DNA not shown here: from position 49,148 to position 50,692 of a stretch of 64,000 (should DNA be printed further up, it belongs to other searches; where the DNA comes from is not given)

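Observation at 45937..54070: Seven-gene translationally coupled operon: TetR, ferredoxin, P450, amidohydrolase, two M24 proteins and a double CoA-transferase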

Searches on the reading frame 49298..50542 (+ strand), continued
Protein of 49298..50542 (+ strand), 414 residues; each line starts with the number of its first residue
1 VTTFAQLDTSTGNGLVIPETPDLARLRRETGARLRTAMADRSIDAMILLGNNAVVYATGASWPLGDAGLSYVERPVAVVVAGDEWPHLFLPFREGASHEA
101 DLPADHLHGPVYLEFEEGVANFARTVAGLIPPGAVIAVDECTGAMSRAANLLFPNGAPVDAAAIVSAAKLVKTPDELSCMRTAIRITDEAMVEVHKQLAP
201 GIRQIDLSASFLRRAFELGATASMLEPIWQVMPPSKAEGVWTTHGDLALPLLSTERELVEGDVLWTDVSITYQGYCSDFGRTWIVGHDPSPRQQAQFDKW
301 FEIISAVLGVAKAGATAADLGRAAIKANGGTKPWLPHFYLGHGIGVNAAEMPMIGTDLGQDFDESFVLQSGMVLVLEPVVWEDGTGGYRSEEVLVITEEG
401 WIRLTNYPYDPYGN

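Call 38: search_solved_structures(query=window:49298-50542:+, max_evalue=1e-15, show_alignments=4)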
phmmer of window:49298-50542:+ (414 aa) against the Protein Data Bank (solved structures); distinct sequences matched with E-value up to 1e-15: 5.
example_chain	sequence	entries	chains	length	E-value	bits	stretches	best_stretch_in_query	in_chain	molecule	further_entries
5cdl_A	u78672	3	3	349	1.9e-21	79.8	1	149-405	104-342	Proline dipeptidase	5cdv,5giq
5giu_A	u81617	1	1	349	1.9e-21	79.8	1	149-405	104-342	Proline dipeptidase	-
3q6d_A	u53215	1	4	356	7e-18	68.1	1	161-408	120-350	Proline dipeptidase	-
1pv9_A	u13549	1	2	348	2.1e-17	66.5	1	164-406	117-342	Xaa-Pro dipeptidase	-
1wy2_A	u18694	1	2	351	3.3e-17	65.8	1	158-406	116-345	Xaa-Pro dipeptidase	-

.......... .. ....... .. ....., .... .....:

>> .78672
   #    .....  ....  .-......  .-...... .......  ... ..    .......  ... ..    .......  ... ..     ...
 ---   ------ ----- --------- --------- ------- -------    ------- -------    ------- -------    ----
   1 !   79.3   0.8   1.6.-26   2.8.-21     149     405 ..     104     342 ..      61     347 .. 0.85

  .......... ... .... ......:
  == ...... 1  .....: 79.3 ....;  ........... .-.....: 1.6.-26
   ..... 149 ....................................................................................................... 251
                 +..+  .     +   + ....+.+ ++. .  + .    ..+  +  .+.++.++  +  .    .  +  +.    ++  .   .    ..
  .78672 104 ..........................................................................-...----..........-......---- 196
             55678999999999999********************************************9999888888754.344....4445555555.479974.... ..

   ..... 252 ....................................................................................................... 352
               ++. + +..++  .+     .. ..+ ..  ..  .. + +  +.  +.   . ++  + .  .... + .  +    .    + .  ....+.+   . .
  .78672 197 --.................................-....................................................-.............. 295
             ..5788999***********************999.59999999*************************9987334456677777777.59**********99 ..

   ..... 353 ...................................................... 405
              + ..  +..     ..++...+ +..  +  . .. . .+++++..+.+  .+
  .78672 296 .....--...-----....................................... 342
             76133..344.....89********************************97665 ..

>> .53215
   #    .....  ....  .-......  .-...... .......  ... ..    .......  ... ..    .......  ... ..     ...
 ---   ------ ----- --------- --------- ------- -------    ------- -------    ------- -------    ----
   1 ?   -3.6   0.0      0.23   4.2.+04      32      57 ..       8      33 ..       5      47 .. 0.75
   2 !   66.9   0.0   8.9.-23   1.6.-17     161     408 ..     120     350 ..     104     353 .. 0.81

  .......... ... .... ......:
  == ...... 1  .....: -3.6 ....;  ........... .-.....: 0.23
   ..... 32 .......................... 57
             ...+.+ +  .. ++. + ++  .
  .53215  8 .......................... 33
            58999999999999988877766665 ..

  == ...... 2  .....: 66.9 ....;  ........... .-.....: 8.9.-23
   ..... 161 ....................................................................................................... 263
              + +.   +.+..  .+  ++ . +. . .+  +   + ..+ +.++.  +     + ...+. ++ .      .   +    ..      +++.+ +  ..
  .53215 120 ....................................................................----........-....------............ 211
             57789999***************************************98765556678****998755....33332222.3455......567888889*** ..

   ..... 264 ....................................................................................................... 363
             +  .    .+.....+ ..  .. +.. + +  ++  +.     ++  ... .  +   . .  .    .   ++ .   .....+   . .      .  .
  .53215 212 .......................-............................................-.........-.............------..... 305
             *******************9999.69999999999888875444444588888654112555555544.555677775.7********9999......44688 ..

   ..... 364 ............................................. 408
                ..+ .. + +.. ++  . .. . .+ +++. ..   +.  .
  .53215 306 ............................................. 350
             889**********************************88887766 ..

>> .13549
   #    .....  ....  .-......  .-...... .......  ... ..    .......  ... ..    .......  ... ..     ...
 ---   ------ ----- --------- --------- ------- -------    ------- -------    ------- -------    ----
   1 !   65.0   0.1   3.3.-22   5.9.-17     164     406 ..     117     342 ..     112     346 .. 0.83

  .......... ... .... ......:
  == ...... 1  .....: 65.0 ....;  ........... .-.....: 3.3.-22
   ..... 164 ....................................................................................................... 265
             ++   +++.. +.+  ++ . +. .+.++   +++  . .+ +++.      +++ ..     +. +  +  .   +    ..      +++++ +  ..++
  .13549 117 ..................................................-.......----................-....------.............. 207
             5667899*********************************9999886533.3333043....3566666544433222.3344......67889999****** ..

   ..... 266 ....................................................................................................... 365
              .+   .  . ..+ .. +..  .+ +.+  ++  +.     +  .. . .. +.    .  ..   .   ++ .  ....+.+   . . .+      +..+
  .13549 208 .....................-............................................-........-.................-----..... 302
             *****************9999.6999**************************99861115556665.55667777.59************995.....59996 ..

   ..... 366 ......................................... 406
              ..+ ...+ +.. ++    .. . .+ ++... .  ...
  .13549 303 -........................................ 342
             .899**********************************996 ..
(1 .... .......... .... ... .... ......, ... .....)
